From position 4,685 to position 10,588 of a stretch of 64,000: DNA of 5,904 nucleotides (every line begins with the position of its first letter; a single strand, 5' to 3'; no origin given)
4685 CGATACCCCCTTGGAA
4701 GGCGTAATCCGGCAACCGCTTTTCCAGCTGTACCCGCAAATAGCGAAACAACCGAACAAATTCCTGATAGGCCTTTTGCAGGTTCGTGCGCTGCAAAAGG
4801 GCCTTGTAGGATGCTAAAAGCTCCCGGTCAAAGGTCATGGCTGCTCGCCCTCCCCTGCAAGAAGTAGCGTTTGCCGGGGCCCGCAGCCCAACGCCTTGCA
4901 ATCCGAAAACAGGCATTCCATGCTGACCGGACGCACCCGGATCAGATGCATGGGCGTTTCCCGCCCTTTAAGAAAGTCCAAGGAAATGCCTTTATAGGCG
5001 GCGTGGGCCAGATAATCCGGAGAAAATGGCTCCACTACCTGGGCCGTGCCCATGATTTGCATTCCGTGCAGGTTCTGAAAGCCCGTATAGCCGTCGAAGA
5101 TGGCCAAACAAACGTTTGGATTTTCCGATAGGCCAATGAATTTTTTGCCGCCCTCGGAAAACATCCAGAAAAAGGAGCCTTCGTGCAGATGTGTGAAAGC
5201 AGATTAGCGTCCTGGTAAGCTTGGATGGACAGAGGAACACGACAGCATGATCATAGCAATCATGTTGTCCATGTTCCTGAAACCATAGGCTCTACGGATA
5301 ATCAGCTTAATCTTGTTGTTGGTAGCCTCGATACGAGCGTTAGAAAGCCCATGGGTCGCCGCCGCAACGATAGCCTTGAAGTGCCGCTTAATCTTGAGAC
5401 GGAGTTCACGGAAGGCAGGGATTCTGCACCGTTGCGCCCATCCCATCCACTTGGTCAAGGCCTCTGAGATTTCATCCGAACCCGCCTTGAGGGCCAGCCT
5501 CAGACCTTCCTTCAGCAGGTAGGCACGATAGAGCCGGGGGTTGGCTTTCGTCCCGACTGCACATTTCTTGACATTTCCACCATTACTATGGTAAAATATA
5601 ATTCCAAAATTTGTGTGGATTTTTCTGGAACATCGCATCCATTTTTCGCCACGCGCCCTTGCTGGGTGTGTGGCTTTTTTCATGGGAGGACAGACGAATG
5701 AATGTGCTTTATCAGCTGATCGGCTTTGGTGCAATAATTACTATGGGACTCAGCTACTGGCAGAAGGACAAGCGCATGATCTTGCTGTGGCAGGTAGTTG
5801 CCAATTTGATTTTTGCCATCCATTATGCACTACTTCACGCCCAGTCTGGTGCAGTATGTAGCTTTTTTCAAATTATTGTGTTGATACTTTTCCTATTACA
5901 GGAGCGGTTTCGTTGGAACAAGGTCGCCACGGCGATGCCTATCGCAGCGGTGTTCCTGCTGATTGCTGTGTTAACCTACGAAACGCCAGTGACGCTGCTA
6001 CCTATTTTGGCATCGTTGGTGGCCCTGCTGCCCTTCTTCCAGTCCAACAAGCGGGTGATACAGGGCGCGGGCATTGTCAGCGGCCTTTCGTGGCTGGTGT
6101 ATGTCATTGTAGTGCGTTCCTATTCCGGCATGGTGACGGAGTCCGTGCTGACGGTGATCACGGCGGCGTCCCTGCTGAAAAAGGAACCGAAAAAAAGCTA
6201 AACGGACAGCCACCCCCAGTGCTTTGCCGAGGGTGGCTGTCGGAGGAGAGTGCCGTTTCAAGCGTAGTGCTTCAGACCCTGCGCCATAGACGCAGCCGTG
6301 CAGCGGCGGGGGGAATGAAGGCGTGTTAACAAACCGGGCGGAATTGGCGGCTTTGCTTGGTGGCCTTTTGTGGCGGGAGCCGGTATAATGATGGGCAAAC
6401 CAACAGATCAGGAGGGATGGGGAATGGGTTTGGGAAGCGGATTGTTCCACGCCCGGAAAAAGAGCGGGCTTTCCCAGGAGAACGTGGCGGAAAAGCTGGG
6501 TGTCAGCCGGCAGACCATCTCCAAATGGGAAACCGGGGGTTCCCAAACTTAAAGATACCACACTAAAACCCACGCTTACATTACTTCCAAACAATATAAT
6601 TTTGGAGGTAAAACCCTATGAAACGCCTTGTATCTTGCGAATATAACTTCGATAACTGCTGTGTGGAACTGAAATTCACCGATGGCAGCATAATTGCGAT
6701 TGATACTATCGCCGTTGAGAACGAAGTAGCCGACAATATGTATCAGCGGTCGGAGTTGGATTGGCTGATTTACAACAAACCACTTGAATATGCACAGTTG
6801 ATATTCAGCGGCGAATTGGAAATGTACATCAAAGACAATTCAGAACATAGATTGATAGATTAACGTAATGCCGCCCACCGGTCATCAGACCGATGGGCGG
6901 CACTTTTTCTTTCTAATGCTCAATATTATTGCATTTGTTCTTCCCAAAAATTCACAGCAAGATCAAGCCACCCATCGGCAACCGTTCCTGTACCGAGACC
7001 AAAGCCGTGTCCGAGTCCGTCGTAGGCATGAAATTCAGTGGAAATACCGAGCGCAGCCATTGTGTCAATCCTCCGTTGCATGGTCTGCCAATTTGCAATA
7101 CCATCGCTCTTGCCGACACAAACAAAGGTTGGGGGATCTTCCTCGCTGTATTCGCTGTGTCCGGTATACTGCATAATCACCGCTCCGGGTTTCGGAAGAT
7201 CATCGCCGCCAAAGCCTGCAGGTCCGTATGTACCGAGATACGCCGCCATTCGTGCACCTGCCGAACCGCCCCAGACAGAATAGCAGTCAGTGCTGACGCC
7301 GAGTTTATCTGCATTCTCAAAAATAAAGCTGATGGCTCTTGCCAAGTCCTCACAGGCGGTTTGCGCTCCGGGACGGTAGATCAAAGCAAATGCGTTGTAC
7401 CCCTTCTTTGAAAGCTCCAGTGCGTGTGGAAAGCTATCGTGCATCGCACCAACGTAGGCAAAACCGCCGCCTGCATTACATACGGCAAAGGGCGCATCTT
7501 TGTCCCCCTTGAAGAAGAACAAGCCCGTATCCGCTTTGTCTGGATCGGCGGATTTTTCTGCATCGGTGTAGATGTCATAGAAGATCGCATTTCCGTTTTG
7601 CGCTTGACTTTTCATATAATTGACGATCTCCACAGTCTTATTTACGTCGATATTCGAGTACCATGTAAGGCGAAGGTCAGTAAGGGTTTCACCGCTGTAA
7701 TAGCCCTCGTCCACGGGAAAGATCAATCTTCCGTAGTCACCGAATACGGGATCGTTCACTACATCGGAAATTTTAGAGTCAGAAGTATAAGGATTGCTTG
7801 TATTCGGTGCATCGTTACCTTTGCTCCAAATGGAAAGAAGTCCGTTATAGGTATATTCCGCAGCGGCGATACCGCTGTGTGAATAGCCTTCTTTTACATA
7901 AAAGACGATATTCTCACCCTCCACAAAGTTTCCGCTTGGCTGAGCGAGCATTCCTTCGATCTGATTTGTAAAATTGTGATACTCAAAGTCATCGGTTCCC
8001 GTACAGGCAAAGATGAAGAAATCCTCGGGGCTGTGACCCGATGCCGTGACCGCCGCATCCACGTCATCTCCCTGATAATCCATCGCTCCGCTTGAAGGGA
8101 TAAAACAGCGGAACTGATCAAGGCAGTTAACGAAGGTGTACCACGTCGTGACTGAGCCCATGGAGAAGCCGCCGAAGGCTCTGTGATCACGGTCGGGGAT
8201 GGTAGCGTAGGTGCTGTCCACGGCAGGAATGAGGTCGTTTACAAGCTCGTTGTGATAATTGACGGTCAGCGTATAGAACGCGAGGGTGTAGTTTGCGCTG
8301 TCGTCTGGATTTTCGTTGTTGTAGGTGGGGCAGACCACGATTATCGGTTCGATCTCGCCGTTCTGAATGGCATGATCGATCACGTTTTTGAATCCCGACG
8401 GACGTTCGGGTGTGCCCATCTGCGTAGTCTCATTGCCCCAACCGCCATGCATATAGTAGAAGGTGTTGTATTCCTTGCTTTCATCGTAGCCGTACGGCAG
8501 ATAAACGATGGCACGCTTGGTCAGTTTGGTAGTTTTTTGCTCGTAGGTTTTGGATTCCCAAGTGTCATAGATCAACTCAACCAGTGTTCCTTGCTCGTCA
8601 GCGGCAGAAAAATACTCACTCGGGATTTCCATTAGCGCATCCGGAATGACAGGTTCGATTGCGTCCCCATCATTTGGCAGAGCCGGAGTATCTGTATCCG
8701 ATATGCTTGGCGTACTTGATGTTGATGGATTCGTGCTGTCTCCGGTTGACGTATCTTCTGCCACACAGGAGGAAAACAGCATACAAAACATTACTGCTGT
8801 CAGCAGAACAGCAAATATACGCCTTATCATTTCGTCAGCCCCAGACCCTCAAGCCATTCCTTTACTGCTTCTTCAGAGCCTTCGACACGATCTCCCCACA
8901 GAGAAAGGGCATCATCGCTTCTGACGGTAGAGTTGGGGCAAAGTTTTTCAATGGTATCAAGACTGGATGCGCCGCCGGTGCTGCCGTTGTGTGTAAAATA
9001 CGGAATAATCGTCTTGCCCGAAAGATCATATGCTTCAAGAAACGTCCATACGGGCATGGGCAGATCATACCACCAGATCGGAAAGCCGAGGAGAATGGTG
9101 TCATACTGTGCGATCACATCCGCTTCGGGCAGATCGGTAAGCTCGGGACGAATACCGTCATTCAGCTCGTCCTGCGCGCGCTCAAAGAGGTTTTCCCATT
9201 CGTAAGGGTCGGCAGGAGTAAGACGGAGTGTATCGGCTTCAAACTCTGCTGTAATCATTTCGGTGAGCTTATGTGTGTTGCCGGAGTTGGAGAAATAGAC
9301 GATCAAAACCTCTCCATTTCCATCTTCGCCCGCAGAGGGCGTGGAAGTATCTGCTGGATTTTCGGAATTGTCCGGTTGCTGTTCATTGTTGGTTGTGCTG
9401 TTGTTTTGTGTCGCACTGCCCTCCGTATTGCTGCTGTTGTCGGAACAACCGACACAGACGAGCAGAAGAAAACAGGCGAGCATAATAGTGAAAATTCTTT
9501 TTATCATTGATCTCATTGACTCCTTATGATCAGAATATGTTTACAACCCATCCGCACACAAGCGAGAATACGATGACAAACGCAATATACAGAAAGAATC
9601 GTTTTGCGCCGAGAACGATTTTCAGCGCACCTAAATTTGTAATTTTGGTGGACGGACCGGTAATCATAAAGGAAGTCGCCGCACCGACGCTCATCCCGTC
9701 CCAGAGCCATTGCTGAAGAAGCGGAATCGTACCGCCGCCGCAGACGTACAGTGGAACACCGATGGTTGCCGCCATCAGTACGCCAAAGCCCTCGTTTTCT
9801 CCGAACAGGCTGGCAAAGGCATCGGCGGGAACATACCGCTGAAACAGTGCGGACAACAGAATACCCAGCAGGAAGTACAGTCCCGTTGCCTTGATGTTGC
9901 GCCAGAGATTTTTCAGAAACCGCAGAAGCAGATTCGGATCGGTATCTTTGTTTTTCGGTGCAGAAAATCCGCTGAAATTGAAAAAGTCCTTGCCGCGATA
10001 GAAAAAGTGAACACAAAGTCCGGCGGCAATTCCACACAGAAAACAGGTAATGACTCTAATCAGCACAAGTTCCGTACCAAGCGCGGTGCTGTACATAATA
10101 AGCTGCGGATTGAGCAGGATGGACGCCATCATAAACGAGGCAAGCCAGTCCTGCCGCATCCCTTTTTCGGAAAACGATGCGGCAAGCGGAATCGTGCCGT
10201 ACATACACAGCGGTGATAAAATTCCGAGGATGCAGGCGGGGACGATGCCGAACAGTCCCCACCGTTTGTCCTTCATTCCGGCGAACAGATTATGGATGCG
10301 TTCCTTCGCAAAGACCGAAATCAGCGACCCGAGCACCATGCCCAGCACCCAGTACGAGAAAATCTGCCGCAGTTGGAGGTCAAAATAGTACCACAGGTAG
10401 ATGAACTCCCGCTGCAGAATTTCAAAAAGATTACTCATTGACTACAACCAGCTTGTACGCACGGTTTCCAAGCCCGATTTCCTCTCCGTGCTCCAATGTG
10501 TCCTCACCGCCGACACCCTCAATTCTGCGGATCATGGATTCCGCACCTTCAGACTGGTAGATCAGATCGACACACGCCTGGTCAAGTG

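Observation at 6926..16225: Nine-gene MerR-controlled operon combining cytoplasmic reductases with four exported lipoproteins, two of them flavodoxin-like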

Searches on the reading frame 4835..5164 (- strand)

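Call 60: search_protein_families(library=pfam, proteins=[window:4835-5164:-], max_evalue=0.001)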
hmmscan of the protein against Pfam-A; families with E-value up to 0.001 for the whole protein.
window:4835-5164:- (109 aa): 1 family
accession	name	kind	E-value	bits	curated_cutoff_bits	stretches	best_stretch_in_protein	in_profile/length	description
PF01243.27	PNPOx_N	-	0.00018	22.3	28.1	1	5-79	46-113/120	Pyridoxamine 5'-phosphate oxidase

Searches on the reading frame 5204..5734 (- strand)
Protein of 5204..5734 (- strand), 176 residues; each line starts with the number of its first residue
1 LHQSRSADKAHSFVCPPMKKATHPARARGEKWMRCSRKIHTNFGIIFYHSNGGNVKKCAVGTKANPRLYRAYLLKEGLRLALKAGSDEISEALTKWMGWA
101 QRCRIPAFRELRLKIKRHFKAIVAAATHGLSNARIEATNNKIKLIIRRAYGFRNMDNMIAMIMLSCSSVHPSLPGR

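Call 60: search_protein_families(library=pfam, proteins=[window:5204-5734:-], max_evalue=0.001)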
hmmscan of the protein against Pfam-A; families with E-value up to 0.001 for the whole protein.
window:5204-5734:- (176 aa): 1 family
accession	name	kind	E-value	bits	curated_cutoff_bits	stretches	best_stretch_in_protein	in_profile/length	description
PF01610.23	DDE_Tnp_ISL3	-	7.8e-28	98.3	23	1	62-162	139-240/240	Transposase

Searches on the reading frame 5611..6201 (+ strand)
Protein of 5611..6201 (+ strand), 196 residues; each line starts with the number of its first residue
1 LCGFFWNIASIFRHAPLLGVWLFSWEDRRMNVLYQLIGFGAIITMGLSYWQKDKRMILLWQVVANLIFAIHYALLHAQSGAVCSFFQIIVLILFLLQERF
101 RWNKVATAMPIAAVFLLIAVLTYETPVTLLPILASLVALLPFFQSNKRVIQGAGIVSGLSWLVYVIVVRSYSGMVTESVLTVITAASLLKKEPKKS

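Call 60: search_protein_families(library=pfam, proteins=[window:5611-6201:+], max_evalue=0.001)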
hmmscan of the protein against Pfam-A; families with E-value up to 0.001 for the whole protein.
window:5611-6201:+ (196 aa): 1 family
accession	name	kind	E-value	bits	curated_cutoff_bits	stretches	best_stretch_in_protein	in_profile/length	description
PF10688.14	Imp-YgjV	-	2.5e-37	128.6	23.5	1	33-190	2-154/159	Bacterial inner membrane protein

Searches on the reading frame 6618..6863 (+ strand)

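Call 60: search_protein_families(library=pfam, proteins=[window:6618-6863:+], max_evalue=0.001)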
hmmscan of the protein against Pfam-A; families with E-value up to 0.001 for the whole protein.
window:6618-6863:+ (81 aa): 1 family
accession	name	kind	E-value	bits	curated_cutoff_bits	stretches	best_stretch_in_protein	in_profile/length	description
PF19537.4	DUF6061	-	1.8e-38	130.5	23.7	1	1-80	1-80/81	Family of unknown function (DUF6061)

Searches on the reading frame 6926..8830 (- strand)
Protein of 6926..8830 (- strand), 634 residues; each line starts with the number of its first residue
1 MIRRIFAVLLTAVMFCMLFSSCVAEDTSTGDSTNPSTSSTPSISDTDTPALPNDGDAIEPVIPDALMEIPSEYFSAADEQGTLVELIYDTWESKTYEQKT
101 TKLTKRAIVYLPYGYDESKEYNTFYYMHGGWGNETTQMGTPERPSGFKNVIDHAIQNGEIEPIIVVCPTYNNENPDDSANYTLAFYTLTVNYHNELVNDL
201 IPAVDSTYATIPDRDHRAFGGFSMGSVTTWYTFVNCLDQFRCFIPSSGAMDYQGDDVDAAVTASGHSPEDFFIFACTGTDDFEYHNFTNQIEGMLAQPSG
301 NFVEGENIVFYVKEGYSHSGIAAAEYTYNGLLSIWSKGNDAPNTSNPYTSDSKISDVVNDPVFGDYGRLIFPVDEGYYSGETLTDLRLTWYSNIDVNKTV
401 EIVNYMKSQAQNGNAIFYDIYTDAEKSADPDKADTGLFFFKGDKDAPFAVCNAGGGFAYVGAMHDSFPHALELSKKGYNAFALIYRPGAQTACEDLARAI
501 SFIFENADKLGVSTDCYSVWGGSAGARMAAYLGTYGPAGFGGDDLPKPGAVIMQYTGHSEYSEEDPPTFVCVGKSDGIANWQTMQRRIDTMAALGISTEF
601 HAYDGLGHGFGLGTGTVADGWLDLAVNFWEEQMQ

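Call 3: search_protein_families(library=pfam, proteins=[window:6926-8830:-], max_evalue=0.01)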
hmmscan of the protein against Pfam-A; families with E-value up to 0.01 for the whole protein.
window:6926-8830:- (634 aa): 5 families
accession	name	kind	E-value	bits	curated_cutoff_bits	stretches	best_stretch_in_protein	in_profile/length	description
PF00756.26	Esterase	-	2e-10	41.3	22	1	107-290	10-203/251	Putative esterase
PF20434.5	BD-FAE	-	2.2e-08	34.3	26.8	1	444-535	11-109/215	BD-FAE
PF00326.27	Peptidase_S9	-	4.5e-06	26.7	22.6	0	558-633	135-210/213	Prolyl oligopeptidase family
PF07859.19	Abhydrolase_3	-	3.1e-05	24.3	25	0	490-532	46-88/210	alpha/beta hydrolase fold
PF02230.22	Abhydrolase_2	-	0.0016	18.8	23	0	213-281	103-167/217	Phospholipase/Carboxylesterase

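Call 4: search_protein_families(library=ncbifam, proteins=[window:6926-8830:-], max_evalue=0.01)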
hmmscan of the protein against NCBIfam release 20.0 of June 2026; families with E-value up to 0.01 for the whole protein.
window:6926-8830:- (634 aa): 8 families
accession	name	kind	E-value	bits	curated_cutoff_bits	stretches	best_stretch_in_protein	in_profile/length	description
NF041944.1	Xylase_Ferestase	equivalog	3.4e-14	52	1200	1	95-257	472-630/694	bifunctional endo-1,4-beta-xylanase/feruloyl esterase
NF052620.1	AryltfaseLP1002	equivalog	1.6e-05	24.4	300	0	447-533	33-124/265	lp_1002 family arylesterase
NF041902.1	pecacetest_PaeX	equivalog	3.9e-05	22.8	550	0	455-534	84-170/318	pectin acetylesterase PaeX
NF058653.1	LipP1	equivalog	0.00015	20.7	350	1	439-531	64-160/300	LipP1 family hormone-sensitive lipase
NF042968.1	AcxylEst_AxeA1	equivalog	0.0019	16.6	700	0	450-535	52-140/459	acetylxylan esterase AxeA1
NF007547.0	PRK10162.1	equivalog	0.0022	17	389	0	491-529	133-171/321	acetyl esterase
NF050057.1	e_dPHAmcl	equivalog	0.0032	16.8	270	1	562-610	188-236/252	extracellular medium-chain-length polyhydroxyalkanoate depolymerase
NF052354.1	EstLipQMycob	equivalog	0.0058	15.3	700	0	443-531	162-254/418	esterase LipQ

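Call 73: search_solved_structures(query=window:6926-8830:-, max_evalue=0.0001)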
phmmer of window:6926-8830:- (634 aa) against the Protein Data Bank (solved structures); distinct sequences matched with E-value up to 0.0001: 21.
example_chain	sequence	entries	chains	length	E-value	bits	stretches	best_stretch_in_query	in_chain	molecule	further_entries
1gkk_A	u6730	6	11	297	2.2e-42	148.6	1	104-331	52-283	ENDO-1,4-BETA-XYLANASE Y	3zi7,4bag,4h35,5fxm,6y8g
6fj4_A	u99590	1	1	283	2.3e-42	148.6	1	104-331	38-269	Endo-1,4-beta-xylanase Y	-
1gkl_A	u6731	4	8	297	5.3e-42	147.4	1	104-331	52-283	ENDO-1,4-BETA-XYLANASE Y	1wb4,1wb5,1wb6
1jjf_A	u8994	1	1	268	4.2e-19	71.7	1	96-251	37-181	ENDO-1,4-BETA-XYLANASE Z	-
1jt2_A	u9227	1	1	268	1.1e-18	70.3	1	96-251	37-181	PROTEIN (ENDO-1,4-BETA-XYLANASE Z)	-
7b5v_A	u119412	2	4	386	4.6e-18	68.3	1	96-256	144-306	Carbohydrate Esterase family 1 protein with an N-terminal carbohydrate binding module fami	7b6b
6mot_A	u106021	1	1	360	1.1e-15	60.4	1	96-252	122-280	Isoamylase N-terminal domain protein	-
6mou_A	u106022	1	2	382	1.3e-15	60.2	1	96-252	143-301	Isoamylase N-terminal domain protein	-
5cxu_A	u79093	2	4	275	3.7e-14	55.4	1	87-234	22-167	ferulic acid esterase AmCE1/Fae1A | ferulic acid esterase, AmCE1/Fae1A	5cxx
6rzo_A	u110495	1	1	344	1.1e-13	53.8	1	98-249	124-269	Ferulic acid esterase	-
6rzo_B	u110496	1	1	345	1.1e-13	53.8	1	98-249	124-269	Ferulic acid esterase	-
6ne9_A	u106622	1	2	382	7e-13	51.1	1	93-265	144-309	Isoamylase protein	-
8z91_A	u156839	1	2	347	1.7e-11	46.6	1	107-244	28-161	Esterase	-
7xrt_A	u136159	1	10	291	4.5e-10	41.9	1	89-246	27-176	Ferulic acid esterase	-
7xrv_A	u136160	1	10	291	1.2e-09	40.5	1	89-246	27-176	Ferulic acid esterase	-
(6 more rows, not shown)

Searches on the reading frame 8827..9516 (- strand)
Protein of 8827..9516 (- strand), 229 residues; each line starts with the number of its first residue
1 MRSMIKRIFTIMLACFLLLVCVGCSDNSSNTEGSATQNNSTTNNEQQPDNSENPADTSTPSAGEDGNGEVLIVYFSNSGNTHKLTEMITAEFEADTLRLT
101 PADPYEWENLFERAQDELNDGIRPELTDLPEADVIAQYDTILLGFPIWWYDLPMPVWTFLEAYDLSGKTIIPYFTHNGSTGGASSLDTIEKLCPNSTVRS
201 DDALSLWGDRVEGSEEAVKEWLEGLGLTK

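Call 3: search_protein_families(library=pfam, proteins=[window:8827-9516:-], max_evalue=0.01)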
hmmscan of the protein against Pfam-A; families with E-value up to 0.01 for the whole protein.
window:8827-9516:- (229 aa): 3 families
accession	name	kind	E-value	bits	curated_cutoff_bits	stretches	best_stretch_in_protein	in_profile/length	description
PF12682.12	Flavodoxin_4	-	1.7e-25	89.7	24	1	70-223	2-153/155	Flavodoxin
PF02525.22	Flavodoxin_2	-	0.00011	22.4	27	1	70-161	3-101/198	Flavodoxin-like fold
PF12724.12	Flavodoxin_5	-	0.00092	20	27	0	71-98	1-30/145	Flavodoxin domain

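Call 4: search_protein_families(library=ncbifam, proteins=[window:8827-9516:-], max_evalue=0.01)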
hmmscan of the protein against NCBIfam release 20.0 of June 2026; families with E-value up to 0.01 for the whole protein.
window:8827-9516:- (229 aa): 9 families
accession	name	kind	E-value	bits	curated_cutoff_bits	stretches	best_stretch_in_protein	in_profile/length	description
NF005501.0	PRK07116.1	subfamily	5.5e-30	103.9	198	1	69-225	5-159/161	flavodoxin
NF005389.0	PRK06934.1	equivalog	4.7e-27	94.7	172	1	78-225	70-217/221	flavodoxin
NF038196.1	ferrodoxin_EFR1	subfamily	3.5e-07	30.5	75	1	129-201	32-103/242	EFR1 family ferrodoxin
NF005246.0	PRK06756.1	subfamily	0.00028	20.9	130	0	125-169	37-85/148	flavodoxin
TIGR01753.1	flav_short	equivalog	0.00071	20.1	123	0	70-94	1-25/140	flavodoxin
NF005216.0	PRK06703.1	subfamily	0.0011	19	127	0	70-97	4-31/151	flavodoxin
TIGR03490.1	Mycoplas_LppA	paralog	0.0023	16.5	325.5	1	8-60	8-59/541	LppA family lipoprotein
NF007280.0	PRK09739.1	equivalog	0.0051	16.5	162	1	132-154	74-96/199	NAD(P)H oxidoreductase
NF006737.0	PRK09267.1-3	equivalog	0.0076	15.8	238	0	133-157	42-66/174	flavodoxin FldA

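Call 5: search_solved_structures(query=window:8827-9516:-, max_evalue=0.001, show_alignments=2)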
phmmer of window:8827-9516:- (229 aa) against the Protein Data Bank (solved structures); distinct sequences matched with E-value up to 0.001: 4.
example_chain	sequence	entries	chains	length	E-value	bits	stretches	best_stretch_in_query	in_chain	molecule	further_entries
4ici_A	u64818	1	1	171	4.5e-21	78.9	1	65-222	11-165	Putative flavoprotein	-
4j8p_A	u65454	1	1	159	1.3e-17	67.6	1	64-194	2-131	Flavodoxin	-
3klb_A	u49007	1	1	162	1.5e-17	67.4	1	69-199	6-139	Putative Flavoprotein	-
2mwm_A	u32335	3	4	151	2.8e-05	27.2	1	70-180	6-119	Putative trp repressor binding protein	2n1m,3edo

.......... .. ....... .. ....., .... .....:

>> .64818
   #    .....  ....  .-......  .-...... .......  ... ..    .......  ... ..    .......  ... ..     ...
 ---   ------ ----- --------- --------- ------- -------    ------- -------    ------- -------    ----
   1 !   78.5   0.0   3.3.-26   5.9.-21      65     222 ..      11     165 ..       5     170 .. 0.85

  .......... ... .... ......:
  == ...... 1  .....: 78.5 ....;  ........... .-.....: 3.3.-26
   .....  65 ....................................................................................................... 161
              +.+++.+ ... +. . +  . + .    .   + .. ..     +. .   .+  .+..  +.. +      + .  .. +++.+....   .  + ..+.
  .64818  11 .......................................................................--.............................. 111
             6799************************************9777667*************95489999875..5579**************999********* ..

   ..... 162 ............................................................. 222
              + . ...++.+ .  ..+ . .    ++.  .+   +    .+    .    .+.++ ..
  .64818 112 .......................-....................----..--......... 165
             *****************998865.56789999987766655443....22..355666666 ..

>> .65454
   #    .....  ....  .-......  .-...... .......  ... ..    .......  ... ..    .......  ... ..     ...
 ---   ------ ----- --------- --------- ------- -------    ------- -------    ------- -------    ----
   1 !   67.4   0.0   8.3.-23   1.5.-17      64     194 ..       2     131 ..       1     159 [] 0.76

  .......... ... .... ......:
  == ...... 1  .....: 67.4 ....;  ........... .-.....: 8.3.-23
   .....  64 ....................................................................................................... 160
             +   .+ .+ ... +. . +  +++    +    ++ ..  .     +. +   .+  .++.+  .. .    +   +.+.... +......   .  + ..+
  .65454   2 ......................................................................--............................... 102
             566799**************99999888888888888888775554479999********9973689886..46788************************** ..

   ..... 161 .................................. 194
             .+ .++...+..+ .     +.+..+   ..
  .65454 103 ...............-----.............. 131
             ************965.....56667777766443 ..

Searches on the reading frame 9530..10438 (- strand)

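Call 3: search_protein_families(library=pfam, proteins=[window:9530-10438:-], max_evalue=0.01)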
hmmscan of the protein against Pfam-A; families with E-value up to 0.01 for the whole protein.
window:9530-10438:- (302 aa): 1 family
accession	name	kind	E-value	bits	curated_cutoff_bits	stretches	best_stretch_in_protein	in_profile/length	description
PF03773.19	ArsP_1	-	5.8e-40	137.7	32.3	1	25-300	15-293/294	Predicted permease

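Call 4: search_protein_families(library=ncbifam, proteins=[window:9530-10438:-], max_evalue=0.01)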
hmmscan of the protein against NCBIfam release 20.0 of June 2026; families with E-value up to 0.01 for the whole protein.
window:9530-10438:- (302 aa): 2 families
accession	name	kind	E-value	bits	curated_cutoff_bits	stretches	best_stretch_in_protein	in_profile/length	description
NF033936.1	CuZnOut_SO0444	equivalog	3.6e-34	118.5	300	2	183-301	195-311/351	SO_0444 family Cu/Zn efflux transporter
NF040736.1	efflux_SaoE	equivalog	1.6e-21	77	325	1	28-301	19-296/352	efflux transporter SaoE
